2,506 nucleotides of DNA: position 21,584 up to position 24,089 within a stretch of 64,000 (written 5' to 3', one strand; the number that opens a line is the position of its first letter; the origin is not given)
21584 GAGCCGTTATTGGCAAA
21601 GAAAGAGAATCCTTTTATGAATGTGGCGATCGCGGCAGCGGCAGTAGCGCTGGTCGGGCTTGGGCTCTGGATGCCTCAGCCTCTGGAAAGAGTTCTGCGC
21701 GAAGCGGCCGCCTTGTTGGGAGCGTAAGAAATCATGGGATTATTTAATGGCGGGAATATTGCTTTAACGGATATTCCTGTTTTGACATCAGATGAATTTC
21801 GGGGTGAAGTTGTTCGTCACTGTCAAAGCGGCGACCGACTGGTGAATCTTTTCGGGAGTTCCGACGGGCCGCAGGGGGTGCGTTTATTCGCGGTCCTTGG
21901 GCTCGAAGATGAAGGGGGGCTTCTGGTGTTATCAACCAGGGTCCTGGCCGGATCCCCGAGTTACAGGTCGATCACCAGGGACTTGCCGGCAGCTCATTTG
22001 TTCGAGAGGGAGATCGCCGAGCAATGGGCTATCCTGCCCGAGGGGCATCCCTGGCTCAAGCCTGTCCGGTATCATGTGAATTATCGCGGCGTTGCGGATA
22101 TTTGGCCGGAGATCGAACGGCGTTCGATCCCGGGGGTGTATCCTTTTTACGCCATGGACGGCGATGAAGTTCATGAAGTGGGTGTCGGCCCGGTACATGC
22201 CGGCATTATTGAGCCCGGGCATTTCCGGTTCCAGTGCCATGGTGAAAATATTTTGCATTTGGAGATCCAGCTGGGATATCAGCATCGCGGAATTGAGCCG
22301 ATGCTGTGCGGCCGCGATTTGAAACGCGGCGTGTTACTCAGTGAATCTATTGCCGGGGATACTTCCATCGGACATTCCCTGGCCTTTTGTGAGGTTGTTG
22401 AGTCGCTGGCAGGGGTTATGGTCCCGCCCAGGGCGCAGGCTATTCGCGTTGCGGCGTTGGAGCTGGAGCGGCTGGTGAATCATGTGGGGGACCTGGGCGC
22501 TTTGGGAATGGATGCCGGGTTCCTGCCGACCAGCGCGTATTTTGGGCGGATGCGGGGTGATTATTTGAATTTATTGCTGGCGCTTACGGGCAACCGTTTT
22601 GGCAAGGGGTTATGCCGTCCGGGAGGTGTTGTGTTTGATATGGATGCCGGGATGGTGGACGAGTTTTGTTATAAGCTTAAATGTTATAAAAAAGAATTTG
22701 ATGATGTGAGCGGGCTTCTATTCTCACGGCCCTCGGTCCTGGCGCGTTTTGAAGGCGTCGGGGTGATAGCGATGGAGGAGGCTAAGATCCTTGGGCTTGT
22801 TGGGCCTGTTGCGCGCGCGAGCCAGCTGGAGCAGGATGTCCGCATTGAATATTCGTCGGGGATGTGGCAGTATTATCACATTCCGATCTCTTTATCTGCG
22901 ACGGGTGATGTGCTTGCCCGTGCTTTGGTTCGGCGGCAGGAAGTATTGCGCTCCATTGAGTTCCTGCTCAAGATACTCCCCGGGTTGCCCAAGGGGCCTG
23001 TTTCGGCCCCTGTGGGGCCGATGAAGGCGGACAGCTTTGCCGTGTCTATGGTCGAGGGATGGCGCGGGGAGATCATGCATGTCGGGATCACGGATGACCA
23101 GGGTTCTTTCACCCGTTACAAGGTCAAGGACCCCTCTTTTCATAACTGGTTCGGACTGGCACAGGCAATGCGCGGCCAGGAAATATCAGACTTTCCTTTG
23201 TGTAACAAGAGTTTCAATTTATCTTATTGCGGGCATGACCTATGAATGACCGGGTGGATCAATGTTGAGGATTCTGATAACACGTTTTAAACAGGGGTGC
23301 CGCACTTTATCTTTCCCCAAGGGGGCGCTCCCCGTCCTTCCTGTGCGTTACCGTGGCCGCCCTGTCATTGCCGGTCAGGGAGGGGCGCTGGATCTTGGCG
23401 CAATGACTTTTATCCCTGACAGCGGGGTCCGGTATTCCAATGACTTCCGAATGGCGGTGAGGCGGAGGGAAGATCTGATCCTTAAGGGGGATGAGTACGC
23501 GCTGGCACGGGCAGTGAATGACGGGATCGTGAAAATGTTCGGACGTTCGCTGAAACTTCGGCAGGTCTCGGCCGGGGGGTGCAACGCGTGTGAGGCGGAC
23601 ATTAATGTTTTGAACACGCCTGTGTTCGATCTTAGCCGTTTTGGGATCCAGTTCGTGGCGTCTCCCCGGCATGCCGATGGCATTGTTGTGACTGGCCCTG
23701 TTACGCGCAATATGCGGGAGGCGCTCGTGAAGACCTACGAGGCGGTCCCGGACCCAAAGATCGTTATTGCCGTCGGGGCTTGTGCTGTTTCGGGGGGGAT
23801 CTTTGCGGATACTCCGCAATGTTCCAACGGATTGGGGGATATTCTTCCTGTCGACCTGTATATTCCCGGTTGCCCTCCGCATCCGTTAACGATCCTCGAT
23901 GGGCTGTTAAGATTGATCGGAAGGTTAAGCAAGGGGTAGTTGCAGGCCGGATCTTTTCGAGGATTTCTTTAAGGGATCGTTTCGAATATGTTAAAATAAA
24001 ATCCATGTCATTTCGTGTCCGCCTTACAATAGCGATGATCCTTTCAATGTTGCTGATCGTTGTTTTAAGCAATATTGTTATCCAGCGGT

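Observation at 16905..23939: Hydrogenase-like membrane complex whose large subunit has lost the [NiFe] ligands (Ehr-type), with no ferredoxin subunit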

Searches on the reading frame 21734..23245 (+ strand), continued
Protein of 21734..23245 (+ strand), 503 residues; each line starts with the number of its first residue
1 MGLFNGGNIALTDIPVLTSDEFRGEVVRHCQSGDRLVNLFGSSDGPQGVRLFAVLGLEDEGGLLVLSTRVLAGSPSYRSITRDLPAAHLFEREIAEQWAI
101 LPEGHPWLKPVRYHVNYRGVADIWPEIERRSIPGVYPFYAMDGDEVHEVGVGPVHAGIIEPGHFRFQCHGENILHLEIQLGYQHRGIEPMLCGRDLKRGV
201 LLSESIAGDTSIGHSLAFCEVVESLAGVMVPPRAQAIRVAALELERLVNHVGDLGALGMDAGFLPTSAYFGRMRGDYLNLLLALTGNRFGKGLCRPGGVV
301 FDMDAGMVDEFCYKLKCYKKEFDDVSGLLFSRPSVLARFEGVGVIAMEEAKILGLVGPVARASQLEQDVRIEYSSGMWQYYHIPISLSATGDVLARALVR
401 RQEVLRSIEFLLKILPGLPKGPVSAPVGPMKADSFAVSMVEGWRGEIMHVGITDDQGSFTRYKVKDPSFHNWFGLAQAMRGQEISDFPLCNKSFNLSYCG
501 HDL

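Call 90: search_protein_families(library=pfam, proteins=[L003:12388-13935:+, L004:5354-6670:+, L015:12212-13486:+, L079:12399-13112:+, L006:2989-4026:+, L060:877-2316:+, L076:1153-3537:+, L073:2058-4118:+, L084:1364-2617:+, L042:2242-3915:-], max_evalue=0.001)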
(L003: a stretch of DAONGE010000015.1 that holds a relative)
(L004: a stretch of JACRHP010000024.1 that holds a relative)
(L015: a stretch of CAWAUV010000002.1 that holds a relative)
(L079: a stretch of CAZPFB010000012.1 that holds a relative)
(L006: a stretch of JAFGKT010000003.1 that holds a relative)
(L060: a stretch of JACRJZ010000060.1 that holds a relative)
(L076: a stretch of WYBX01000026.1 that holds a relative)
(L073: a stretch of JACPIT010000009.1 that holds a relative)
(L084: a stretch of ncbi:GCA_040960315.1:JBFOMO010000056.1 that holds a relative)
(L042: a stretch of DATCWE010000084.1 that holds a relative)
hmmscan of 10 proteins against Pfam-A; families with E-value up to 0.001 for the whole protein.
L003:12388-13935:+ (516 aa): 0 families

L004:5354-6670:+ (439 aa): 2 families
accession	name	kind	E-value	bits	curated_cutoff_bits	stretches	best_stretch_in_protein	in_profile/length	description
PF07690.21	MFS_1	-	4.1e-21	75.7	33.4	2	18-324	2-309/347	Major Facilitator Superfamily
PF12832.13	MFS_1_like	-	7.3e-11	42.2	25.2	1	28-369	19-362/373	MFS_1 like family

L015:12212-13486:+ (425 aa): 1 family
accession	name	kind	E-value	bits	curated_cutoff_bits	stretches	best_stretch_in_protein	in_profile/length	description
PF05982.17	Sbt_1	-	5.7e-92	308.8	27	1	82-414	1-307/308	Na+-dependent bicarbonate transporter superfamily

L079:12399-13112:+ (238 aa): 1 family
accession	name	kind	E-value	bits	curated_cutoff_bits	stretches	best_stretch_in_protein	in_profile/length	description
PF06912.16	DUF1275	-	1.6e-31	110.1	25.4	1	16-210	3-190/193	Protein of unknown function (DUF1275)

L006:2989-4026:+ (346 aa): 1 family
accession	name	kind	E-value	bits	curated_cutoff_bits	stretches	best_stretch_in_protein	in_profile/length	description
PF01699.29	Na_Ca_ex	-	2.4e-60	203.3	24.9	2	38-178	2-150/151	Sodium/calcium exchanger protein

L060:877-2316:+ (480 aa): 1 family
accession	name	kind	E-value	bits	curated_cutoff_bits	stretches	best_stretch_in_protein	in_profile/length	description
PF00361.26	Proton_antipo_M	-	6.2e-46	157.4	21.5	1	113-405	1-290/294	NADH:quinone oxidoreductase/Mrp antiporter, TM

L076:1153-3537:+ (795 aa): 1 family
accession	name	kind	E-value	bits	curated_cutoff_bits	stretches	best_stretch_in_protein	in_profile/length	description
PF00361.26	Proton_antipo_M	-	2.6e-47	161.9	21.5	1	274-551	4-279/294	NADH:quinone oxidoreductase/Mrp antiporter, TM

L073:2058-4118:+ (687 aa): 0 families

L084:1364-2617:+ (417 aa): 2 families
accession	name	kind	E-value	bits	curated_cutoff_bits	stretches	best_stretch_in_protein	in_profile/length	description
PF03600.22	CitMHS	-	6.7e-30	104.8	31.9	1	15-345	2-317/336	Citrate transporter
PF07854.18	DUF1646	-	9.7e-06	25.6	21.4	0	38-199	44-198/347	Protein of unknown function (DUF1646)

L042:2242-3915:- (557 aa): 4 families
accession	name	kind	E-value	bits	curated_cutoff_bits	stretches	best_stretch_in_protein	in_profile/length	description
PF00916.26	Sulfate_transp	-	5.5e-85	285.9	23.2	1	18-380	1-379/380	Sulfate permease family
PF01740.26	STAS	-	4.1e-20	71.9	22.6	1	439-542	4-106/106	STAS domain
PF13466.11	STAS_2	-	4.6e-06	27.2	29.2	1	458-518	11-71/80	STAS domain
PF16983.11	MFS_MOT1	-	0.0005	20.8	30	1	277-357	28-110/111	Molybdate transporter of MFS superfamily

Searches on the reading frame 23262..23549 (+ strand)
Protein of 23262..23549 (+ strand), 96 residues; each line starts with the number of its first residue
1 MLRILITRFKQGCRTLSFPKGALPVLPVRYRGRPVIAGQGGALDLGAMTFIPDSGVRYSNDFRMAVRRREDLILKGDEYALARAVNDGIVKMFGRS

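Call 25: search_solved_structures(query=window:23262-23549:+, max_evalue=10, show_alignments=5)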
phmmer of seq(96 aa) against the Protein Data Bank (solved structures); distinct sequences matched with E-value up to 10: 2.
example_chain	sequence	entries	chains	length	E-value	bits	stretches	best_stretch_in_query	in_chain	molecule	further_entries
3cwf_A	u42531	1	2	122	0.37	14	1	33-84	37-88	Alkaline phosphatase synthesis sensor protein phoR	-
3d3o_A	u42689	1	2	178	1.7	11.9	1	24-45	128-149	Putative transcriptional regulator, IcIR family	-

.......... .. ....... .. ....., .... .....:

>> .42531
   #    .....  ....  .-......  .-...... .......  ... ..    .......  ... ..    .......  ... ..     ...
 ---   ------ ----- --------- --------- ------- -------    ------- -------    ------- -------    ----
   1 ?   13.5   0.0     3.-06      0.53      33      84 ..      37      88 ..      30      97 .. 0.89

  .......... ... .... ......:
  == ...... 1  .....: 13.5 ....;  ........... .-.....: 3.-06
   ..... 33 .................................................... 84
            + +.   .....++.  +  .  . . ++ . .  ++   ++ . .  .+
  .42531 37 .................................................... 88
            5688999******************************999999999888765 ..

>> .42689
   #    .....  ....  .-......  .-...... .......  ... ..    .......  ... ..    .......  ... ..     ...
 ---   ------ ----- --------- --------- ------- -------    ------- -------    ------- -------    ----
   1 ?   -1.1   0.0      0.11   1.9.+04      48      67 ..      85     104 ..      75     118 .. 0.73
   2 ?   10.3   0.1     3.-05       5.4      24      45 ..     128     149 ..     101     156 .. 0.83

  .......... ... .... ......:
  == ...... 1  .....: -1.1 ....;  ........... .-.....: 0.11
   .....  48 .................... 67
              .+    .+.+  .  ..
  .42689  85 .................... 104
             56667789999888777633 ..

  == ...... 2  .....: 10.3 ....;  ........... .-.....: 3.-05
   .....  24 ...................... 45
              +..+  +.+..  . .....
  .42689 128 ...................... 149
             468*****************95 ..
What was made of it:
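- Tried and rejected: Searching the N-terminal 96 residues of EhrS by themselves gave only chance hits (call 25).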

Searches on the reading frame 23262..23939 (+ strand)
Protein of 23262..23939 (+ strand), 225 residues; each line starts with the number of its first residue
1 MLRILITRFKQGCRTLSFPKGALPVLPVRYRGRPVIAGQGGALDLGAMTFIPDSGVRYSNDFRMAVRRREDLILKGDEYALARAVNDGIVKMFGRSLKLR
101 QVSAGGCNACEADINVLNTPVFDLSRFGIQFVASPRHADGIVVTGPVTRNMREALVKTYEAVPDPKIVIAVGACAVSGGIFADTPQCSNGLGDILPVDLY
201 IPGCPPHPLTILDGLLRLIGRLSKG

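Call 3: search_protein_families(library=pfam, proteins=[window:23262-23939:+], max_evalue=0.01)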
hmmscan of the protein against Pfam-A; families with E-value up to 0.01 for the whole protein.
window:23262-23939:+ (225 aa): 1 family
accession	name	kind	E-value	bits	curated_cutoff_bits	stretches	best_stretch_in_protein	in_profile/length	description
PF01058.29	Oxidored_q6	-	9.1e-32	109.9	27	1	107-217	1-127/128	NADH ubiquinone oxidoreductase, 20 Kd subunit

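Call 24: search_solved_structures(query=window:23262-23936:+, max_evalue=0.001, show_alignments=3)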
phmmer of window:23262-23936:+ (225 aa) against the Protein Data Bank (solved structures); distinct sequences matched with E-value up to 0.001: 59.
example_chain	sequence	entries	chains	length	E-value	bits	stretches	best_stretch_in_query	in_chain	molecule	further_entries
6cfw_J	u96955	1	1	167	1e-37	133.1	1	89-224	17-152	Probable membrane-bound hydrogenase subunit mbhJ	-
7z0s_G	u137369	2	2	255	2.3e-36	128.7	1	86-223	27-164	Formate hydrogenlyase subunit 7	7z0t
6hum_K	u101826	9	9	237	1.7e-26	96.3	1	109-221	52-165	NAD(P)H-quinone oxidoreductase subunit K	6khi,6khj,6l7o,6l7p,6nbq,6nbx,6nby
7eu3_K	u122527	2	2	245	4e-26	95.1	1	106-223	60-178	NAD(P)H-quinone oxidoreductase subunit K, chloroplastic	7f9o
9grx_K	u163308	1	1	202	5.2e-26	94.8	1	106-223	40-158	NAD(P)H-quinone oxidoreductase subunit K, chloroplastic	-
5xtb_C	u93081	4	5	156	7.1e-26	94.3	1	99-222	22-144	NADH dehydrogenase [ubiquinone] iron-sulfur protein 7, mitochondrial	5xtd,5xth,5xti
9ti4_E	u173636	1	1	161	7.2e-26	94.3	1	88-222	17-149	NADH dehydrogenase [ubiquinone] iron-sulfur protein 7, mitochondrial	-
6zk9_6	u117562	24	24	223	9.4e-26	93.9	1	62-222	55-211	Mitochondrial complex I, PSST subunit | Complex I-20kD | NADH dehydrogenase [ubiquinone] iron-sulfur protein 7, mitochondrial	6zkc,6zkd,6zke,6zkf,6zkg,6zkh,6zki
7v2c_C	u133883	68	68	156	9.7e-26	93.9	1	99-222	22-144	NADH dehydrogenase [ubiquinone] iron-sulfur protein 7,mitochondrial | NADH dehydrogenase [ubiquinone] iron-sulfur protein 7, mitochondrial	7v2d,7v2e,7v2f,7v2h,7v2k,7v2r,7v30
5ldw_B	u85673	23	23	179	1.1e-25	93.7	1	78-222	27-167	NADH dehydrogenase [ubiquinone] iron-sulfur protein 7, mitochondrial | Mitochondrial complex I, PSST subunit | NADH:ubiquinone oxidoreductase core subunit S7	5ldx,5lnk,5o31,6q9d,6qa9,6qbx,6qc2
7qsd_B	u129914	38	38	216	1.1e-25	93.7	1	72-222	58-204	NADH dehydrogenase [ubiquinone] iron-sulfur protein 7, mitochondrial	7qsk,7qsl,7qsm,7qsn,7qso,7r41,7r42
7vxu_C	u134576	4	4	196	1.1e-25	93.7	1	78-222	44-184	Complex I-20kD | NADH dehydrogenase [ubiquinone] iron-sulfur protein 7, mitochondrial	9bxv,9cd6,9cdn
5gpn_a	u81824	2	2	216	1.2e-25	93.6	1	77-222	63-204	NADH dehydrogenase [ubiquinone] iron-sulfur protein 7 | NADH dehydrogenase [ubiquinone] iron-sulfur protein 7, mitochondrial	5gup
7wfg_K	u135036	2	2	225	1.2e-25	93.6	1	106-222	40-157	NAD(P)H-quinone oxidoreductase subunit K, chloroplastic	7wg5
7zd6_6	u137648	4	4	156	1.2e-25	93.6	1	102-222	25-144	NADH dehydrogenase [ubiquinone] iron-sulfur protein 7, mitochondrial | Complex I-20kD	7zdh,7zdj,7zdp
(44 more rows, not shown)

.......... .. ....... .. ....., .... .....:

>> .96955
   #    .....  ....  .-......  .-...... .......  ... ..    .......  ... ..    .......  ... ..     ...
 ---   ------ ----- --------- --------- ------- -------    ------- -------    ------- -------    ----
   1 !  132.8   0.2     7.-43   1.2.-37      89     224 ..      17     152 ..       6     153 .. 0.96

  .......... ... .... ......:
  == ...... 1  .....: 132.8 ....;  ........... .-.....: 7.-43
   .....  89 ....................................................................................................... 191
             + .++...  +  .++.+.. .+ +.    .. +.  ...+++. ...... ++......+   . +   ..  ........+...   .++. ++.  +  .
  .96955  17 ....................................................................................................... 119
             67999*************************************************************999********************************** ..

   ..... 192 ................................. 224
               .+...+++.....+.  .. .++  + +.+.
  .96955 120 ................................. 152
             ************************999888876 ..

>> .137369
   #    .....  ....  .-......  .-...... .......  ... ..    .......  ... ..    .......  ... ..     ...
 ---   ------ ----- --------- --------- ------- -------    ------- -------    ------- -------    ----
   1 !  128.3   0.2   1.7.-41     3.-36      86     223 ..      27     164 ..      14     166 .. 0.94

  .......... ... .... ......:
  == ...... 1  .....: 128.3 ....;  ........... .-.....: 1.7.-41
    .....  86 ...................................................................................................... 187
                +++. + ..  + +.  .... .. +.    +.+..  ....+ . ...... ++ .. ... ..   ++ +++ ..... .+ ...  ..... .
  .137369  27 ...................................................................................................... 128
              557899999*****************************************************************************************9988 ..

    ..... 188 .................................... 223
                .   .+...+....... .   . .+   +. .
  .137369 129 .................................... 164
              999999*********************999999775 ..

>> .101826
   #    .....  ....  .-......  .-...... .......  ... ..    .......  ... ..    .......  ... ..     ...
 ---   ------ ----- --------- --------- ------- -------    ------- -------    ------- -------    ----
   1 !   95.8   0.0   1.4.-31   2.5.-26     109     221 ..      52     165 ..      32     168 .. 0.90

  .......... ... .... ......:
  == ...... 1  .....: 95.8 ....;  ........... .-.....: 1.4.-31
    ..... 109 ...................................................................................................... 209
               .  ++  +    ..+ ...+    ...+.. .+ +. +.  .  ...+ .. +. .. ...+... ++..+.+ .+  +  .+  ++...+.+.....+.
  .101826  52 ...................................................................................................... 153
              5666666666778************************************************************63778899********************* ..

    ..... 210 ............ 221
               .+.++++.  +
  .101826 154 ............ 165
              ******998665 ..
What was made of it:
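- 23262..23939 (+): EhrS: small subunit, made of a ferredoxin-domain relic plus a NuoB/HycG/MbhJ-like domain. MbhJ 6cfw_J 1e-37 and HycG 7z0s_G 2e-36 (call 24).
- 23580..23873 (+): The four ligands of the remaining NuoB-type [4Fe-4S] cluster: C107 (23580-82), C110 (23589-91), C174 (23781-83), C204 (23871-73). Alignment to MbhJ and HycG (call 24).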

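Call 29: find_homologous_proteins(query=window:23262-23936:+, max_evalue=0.00001)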
Query window:23262-23936:+ (225 aa): 8000 proteins with E <= 0.00001 among 8000 candidates; the best 120 are listed.
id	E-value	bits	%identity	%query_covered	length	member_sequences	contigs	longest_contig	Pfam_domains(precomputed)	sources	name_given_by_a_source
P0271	1.2e-145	501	100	100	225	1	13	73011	PF01058.30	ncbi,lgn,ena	-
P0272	6.4e-122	423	83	100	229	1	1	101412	PF01058.30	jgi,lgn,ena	-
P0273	3.1e-121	421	84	100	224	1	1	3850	PF01058.30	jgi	jgi:Ni,Fe-hydrogenase III small subunit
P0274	7.0e-121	420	83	100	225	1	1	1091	PF01058.30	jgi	jgi:Ni,Fe-hydrogenase III small subunit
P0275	1.4e-120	419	80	100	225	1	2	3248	PF01058.30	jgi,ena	-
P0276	4.1e-120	417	82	100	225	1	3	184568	PF01058.30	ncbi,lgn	-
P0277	4.7e-120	417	81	99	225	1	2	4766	PF01058.30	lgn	-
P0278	1.1e-119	416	81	100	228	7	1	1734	PF01058.30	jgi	jgi:Ni,Fe-hydrogenase III small subunit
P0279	1.9e-119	415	80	99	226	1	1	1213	PF01058.30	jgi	-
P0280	2.8e-119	415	80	100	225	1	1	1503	PF01058.30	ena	-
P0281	6.3e-119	414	80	100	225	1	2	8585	PF01058.30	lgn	-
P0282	1.7e-118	412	79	100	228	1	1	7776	PF01058.30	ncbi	-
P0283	3.4e-118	411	80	100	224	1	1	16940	PF01058.30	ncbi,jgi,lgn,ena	ncbi:MAG: NADH-quinone oxidoreductase subunit B family protein [Candidatus Omnitrophota bacterium]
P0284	4.5e-118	411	78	100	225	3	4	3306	PF01058.30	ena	-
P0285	6.1e-118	410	81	97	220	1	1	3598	PF01058.30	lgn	-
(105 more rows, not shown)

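Call 46: search_protein_families(library=ncbifam, proteins=[window:23262-23939:+], max_evalue=0.00001)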
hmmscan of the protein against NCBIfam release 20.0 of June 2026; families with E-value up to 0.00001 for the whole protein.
window:23262-23939:+ (225 aa): 12 families
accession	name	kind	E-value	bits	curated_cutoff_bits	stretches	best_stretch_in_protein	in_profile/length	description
NF005012.1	PRK06411.1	subfamily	2.2e-36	124.9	116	1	106-220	42-156/166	NADH-quinone oxidoreductase subunit NuoB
TIGR01957.1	nuoB_fam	subfamily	9.2e-33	113.2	142.7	1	93-222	13-142/145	NADH-quinone oxidoreductase subunit B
NF011391.0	PRK14816.1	equivalog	1.8e-29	102.7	283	1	87-219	43-174/196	NADH-quinone oxidoreductase subunit B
NF011394.0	PRK14819.1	equivalog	6e-29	101.4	312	1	106-218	39-152/264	NADH-quinone oxidoreductase subunit B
NF011390.0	PRK14815.1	equivalog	3e-28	98.3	281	1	106-223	41-158/183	NADH dehydrogenase subunit B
NF011395.0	PRK14820.1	equivalog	3.5e-27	95.3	263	1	110-218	45-153/180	NADH-quinone oxidoreductase subunit B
NF011389.0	PRK14814.1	equivalog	4.3e-26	91.9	285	1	93-222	29-157/186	NADH dehydrogenase subunit B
NF009808.0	PRK13292.1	equivalog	4.5e-26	91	1156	1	106-219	33-146/791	NADH-quinone oxidoreductase subunit B/C/D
NF011393.0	PRK14818.1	equivalog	4.9e-26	91.3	255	1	106-219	39-152/173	NADH dehydrogenase subunit B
NF011388.0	PRK14813.1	equivalog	5.1e-25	88.4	294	1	106-218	36-149/189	NADH dehydrogenase subunit B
NF011392.0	PRK14817.1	equivalog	2.3e-23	82.8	271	1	109-219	47-157/182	NADH-quinone oxidoreductase subunit B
TIGR03294.1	FrhG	equivalog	1e-06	28.7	245.5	1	139-213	52-135/228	coenzyme F420 hydrogenase subunit gamma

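Call 61: search_protein_families(library=pfam, proteins=[window:23262-23939:+], max_evalue=0.01)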
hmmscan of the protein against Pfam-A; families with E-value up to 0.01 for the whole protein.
window:23262-23939:+ (225 aa): 1 family
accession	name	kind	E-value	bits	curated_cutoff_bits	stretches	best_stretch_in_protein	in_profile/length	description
PF01058.29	Oxidored_q6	-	9.1e-32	109.9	27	1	107-217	1-127/128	NADH ubiquinone oxidoreductase, 20 Kd subunit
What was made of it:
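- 23262..23939 (+): Pfam Oxidored_q6 (calls 3, 61).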
